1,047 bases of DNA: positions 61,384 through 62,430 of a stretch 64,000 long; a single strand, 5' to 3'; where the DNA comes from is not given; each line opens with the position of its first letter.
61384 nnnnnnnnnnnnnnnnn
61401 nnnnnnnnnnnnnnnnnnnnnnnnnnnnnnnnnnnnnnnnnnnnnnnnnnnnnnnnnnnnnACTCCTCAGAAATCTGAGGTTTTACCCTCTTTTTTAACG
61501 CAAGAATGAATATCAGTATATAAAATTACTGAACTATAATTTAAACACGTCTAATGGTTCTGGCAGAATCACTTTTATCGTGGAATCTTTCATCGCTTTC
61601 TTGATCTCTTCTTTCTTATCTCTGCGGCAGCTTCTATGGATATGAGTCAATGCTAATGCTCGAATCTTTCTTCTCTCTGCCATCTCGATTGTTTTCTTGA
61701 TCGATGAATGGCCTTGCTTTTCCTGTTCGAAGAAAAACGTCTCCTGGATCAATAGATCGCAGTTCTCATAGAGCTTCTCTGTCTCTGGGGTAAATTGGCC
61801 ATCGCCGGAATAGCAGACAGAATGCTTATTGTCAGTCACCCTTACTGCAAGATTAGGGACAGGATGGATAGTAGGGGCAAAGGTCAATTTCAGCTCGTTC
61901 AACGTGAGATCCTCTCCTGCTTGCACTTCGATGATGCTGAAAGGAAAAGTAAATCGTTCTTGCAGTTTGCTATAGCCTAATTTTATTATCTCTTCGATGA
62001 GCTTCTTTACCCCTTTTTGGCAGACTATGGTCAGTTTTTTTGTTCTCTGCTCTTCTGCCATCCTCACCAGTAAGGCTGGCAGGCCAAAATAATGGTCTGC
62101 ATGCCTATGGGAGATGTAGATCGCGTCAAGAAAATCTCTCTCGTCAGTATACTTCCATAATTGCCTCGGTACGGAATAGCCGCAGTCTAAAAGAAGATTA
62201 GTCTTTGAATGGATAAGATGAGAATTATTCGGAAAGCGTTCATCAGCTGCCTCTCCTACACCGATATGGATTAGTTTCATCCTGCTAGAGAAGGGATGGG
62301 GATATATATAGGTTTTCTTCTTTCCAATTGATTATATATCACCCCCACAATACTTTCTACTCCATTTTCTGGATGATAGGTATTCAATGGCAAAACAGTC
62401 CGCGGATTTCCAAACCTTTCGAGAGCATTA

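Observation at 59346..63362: Lys-poor gene block in place of rpl11, upstream of the L1-P0-P1 ribosomal operon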

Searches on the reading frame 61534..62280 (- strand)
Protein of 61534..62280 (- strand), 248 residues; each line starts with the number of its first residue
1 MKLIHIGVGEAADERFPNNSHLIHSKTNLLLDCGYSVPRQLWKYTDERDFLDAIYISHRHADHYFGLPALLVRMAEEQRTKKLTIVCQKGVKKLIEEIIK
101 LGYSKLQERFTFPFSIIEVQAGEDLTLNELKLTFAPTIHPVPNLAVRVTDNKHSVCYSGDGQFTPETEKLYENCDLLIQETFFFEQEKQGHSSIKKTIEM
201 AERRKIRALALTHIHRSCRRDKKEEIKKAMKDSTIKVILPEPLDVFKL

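Call 4: search_protein_families(library=pfam, proteins=[window:61534-62280:-], max_evalue=0.1)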
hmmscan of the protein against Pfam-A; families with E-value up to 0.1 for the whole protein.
window:61534-62280:- (248 aa): 5 families
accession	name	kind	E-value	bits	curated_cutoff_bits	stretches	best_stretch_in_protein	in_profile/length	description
PF12706.13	Lactamase_B_2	-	9.4e-25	87.8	27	1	27-214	1-200/200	Beta-lactamase superfamily domain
PF00753.33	Lactamase_B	-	2e-12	47.9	22.7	1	15-179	3-162/196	Metallo-beta-lactamase superfamily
PF23023.1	Anti-Pycsar_Apyc1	-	1.3e-07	31.7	50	1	4-78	6-81/250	Anti-Pycsar protein Apyc1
PF25281.1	MBL_MAP1B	-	0.00091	18.8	37.6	1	28-124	42-139/279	MAP1B MBL-like domain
PF13483.12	Lactamase_B_3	-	0.041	14.3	24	0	42-178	28-130/160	Beta-lactamase superfamily domain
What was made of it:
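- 61534..62280 (-): Arm-less RNase Z-like MBL-fold phosphodiesterase (PGAP name 'ribonuclease Z', MBR9699914.1), compositionally native. Lactamase_B_2, 9e-25 (call 4).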

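Call 10: search_protein_families(library=ncbifam, proteins=[window:61534-62280:-], max_evalue=0.1)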
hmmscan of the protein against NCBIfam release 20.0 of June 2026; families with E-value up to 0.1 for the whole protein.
window:61534-62280:- (248 aa): 21 families
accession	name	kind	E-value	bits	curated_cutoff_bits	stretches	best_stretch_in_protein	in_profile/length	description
TIGR02651.1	RNase_Z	equivalog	3.1e-34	118.4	292.95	2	22-152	23-151/302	ribonuclease Z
NF000801.0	PRK00055.1-3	equivalog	1.9e-29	102.7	252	2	22-151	25-155/307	ribonuclease Z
NF000800.0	PRK00055.1-1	equivalog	1.1e-22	80.4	398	2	27-152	33-154/305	ribonuclease Z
NF041851.1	cyc_nuc_deg_phdiest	equivalog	8.3e-19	67.9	400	1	25-227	28-234/253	cyclic nucleotide-degrading phosphodiesterase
TIGR02649.1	true_RNase_BN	exception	1.5e-17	63.6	563.7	1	29-151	34-152/304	ribonuclease BN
NF000805.0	PRK00055.2-3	equivalog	1.4e-11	44.3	416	2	17-150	22-152/307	ribonuclease Z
NF002558.0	PRK02126.1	subfamily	3.4e-09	36.1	315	2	25-120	26-115/345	ribonuclease Z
NF002553.0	PRK02113.1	equivalog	1.1e-08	34.9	386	1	13-225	31-232/252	MBL fold metallo-hydrolase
NF038231.1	MBL_Geo_Pelo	equivalog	2.6e-08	33.8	360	1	14-221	31-230/250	GPMC system MBL fold metallohydrolase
NF041257.1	GntH_guanitoxin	equivalog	1.1e-07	31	333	1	28-86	45-104/374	guanitoxin biosynthesis MBL fold metallo-hydrolase GntH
NF000804.0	PRK00055.2-1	equivalog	1.5e-06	27.5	402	1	25-83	30-88/306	ribonuclease Z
NF000806.0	PRK00055.2-4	equivalog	3.2e-05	23.3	363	1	20-224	22-251/280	ribonuclease Z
TIGR03307.1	PhnP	equivalog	0.0001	21.8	272.25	1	16-216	36-223/249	phosphonate metabolism protein PhnP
NF047419.1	RNase_J1_RnjA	exception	0.00076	18.3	820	1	46-163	55-160/549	ribonuclease J1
TIGR03675.1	arCOG00543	equivalog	0.0011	17.3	580.2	1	25-205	196-391/631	beta-CASP ribonuclease aCPSF1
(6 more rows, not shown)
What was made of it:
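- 61534..62280 (-): RNase_Z TIGR02651 scores 118 bits against a cut-off of 293, in two stretches (call 10).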

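Call 39: search_solved_structures(query=window:61534-62280:-, max_evalue=0.001)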
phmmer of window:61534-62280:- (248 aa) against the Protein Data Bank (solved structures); distinct sequences matched with E-value up to 0.001: 16.
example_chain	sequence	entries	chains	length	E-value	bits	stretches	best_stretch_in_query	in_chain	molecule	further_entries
1y44_A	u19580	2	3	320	1.2e-17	67.8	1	26-150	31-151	Ribonuclease Z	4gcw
6kns_A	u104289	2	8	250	3.8e-17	66.2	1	21-225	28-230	Putative metal-dependent hydrolase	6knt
2fk6_A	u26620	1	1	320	3.1e-16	63.3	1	26-150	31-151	RIBONUCLEASE Z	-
1zkp_A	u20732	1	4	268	2.5e-15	60.3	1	23-216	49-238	hypothetical protein BA1088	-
2cbn_A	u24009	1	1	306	1.2e-14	58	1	29-150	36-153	RIBONUCLEASE Z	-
7u2r_A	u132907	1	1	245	5.3e-10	42.9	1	3-167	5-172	Apyc1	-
7t28_A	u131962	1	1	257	2.7e-09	40.5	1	5-74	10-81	Putative metal-dependent hydrolase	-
9ey0_E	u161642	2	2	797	1.5e-08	38.1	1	3-74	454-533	Zinc phosphodiesterase ELAC protein 2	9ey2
8z0p_A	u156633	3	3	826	1.7e-08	37.9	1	3-74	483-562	Zinc phosphodiesterase ELAC protein 2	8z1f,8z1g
8gyg_A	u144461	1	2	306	3.7e-08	36.8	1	15-183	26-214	Arysulfatase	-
8rr1_E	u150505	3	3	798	7.6e-08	35.8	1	3-74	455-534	Zinc phosphodiesterase ELAC protein 2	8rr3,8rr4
9ey1_E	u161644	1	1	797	3.8e-07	33.5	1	3-74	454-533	Zinc phosphodiesterase ELAC protein 2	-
8cbl_E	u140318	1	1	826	4.2e-07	33.3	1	3-74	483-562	Zinc phosphodiesterase ELAC protein 2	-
7u2s_A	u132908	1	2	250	6e-07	32.9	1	5-77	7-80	Apyc1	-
3zwf_A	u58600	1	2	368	2.6e-06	30.8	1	30-78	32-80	ZINC PHOSPHODIESTERASE ELAC PROTEIN 1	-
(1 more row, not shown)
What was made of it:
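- On Ribonuclease Z (NCBIfam TIGR02651): The 250-aa arm-less hydrolase 6kns aligns over residues 21-225 (calls 10, 39).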

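Call 43: search_protein_families(library=padloc, proteins=[window:61534-62280:-], max_evalue=0.1)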
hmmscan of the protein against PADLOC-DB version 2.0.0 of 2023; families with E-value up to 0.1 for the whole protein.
window:61534-62280:- (248 aa): 1 family
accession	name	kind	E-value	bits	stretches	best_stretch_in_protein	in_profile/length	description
PDLC02314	AbiEii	-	0.017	12.4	1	66-135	57-123/290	AbiEii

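Call 44: search_protein_families(library=phrogs, proteins=[window:61534-62280:-], max_evalue=0.1)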
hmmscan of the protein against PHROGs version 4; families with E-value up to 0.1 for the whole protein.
window:61534-62280:- (248 aa): 1 family
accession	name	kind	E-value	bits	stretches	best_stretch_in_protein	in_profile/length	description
phrog_392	-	other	9.4e-24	85.5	1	19-236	18-243/348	metal-dependent hydrolase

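Call 51: find_related_loci(query=window:61534-62280:-, collection=metagenome_contigs, flank=8000)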
Query window:61534-62280:- (248 aa) in metagenome_contigs; peptide patterns used: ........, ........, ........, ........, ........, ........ (x = any residue, [..] = any of these).
600 stretches matched a pattern, but none encodes a relative of the query by tblastn (E <= 1e-3).

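Call 57: search_dna_similar(query=window:61534-62280:-, collection=phages, mode=protein, max_rows=10)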
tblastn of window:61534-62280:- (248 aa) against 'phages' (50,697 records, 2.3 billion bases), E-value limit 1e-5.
Records with a match: 53; places in all: 53; records where one place covers at least 80% of the query: 9.
Best place of each record, by identity: <60% 53.
By first word of the organism name: Bacillus 40; Listeria 6; Bacteriophage 3; Enterococcus 3; Staphylococcus 1.
By host as written in the record: Bacillus subtilis 13; Bacillus subtilis BEST7003 7; Listeria monocytogenes 6; - 4; Enterococcus faecalis 2; Bacillus megaterium str. ATCC 43725 2; Bacillus megaterium 2; Bacillus sp. 2; and 12 more.
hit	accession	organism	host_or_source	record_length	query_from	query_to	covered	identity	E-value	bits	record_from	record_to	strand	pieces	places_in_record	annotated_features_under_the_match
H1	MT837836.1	Bacteriophage sp.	human fecal samples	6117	2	248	100%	26.2%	2e-7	57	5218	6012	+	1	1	record has no annotation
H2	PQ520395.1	Enterococcus phage IME_EF3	-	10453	1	242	98%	25.1%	3e-10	66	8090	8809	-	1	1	record has no annotation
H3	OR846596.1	Enterococcus phage Efs 1-1-1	Enterococcus faecalis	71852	1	242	98%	25.1%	3e-10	66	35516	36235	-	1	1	record has no annotation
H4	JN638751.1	Bacillus phage G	Bacillus megaterium str. ATCC 43725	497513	6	209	82%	29.8%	1e-7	58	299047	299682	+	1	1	388: gp388 | 387: gp387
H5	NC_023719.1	Bacillus phage G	Bacillus megaterium str. ATCC 43725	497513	6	209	82%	29.8%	1e-7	58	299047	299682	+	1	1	388: metal-dependent hydrolase | 387: gp387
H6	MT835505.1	Bacteriophage sp.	human fecal samples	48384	29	248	89%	24.8%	3e-7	57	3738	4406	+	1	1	record has no annotation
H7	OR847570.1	Listeria phage LM 4-11-1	Listeria monocytogenes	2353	28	229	81%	26.7%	1e-9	63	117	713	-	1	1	record has no annotation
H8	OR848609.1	Listeria phage LM 4-14-1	Listeria monocytogenes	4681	28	229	81%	26.7%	2e-9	63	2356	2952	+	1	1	record has no annotation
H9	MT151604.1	Bacillus phage P59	Cytobacillus oceanisediminis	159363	1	199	80%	26.7%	1e-7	57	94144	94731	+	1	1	metal-dependent hydrolase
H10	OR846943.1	Listeria phage LM 4-11-1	Listeria monocytogenes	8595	29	214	75%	28.1%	1e-10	67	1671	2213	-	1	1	record has no annotation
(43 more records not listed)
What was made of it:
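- Tried and rejected: Phage homologues of the MBL protein are 30% identical or less (call 57).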

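Call 72: list_cluster_members(proteins=[window:61534-62280:-, P0001, P0002, P0007, window:58409-59251:-, window:15569-16693:+, window:19478-20617:-, window:18911-19465:-])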
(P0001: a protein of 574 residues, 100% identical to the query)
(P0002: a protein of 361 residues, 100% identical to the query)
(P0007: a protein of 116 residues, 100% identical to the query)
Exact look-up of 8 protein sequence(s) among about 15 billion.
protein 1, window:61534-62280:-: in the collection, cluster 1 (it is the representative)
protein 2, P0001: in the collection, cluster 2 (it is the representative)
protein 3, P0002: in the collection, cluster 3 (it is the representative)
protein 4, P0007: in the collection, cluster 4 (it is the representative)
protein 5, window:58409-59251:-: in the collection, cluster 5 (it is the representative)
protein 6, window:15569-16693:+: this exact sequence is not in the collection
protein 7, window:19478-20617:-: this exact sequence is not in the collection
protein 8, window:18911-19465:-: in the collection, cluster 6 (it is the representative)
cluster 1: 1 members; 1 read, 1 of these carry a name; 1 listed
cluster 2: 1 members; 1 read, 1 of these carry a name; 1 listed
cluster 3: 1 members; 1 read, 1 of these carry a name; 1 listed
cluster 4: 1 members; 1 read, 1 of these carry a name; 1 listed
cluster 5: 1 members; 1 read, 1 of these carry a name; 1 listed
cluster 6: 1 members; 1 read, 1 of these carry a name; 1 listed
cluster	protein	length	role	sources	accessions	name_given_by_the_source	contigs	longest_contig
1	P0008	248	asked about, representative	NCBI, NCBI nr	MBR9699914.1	ribonuclease Z [Candidatus Woesearchaeota archaeon]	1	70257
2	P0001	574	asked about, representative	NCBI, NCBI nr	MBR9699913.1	hypothetical protein GOV09_05640 [Candidatus Woesearchaeota archaeon] | hypothetical protein [Candidatus Woesearchaeota archaeon]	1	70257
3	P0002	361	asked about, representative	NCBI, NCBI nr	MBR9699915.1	hypothetical protein GOV09_05650 [Candidatus Woesearchaeota archaeon] | hypothetical protein [Candidatus Woesearchaeota archaeon]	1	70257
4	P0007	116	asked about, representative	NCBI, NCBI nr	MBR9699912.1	hypothetical protein GOV09_05635 [Candidatus Woesearchaeota archaeon] | hypothetical protein [Candidatus Woesearchaeota archaeon]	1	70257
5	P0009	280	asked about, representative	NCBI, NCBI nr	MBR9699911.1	50S ribosomal protein L1 [Candidatus Woesearchaeota archaeon]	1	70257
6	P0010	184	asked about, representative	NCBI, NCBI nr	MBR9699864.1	hypothetical protein GOV09_05390 [Candidatus Woesearchaeota archaeon] | hypothetical protein [Candidatus Woesearchaeota archaeon]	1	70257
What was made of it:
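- On Ribonuclease Z (NCBIfam TIGR02651): 118.4 bits against a cut-off of 292.95 (call 10), even though PGAP names the protein 'ribonuclease Z' (call 72).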
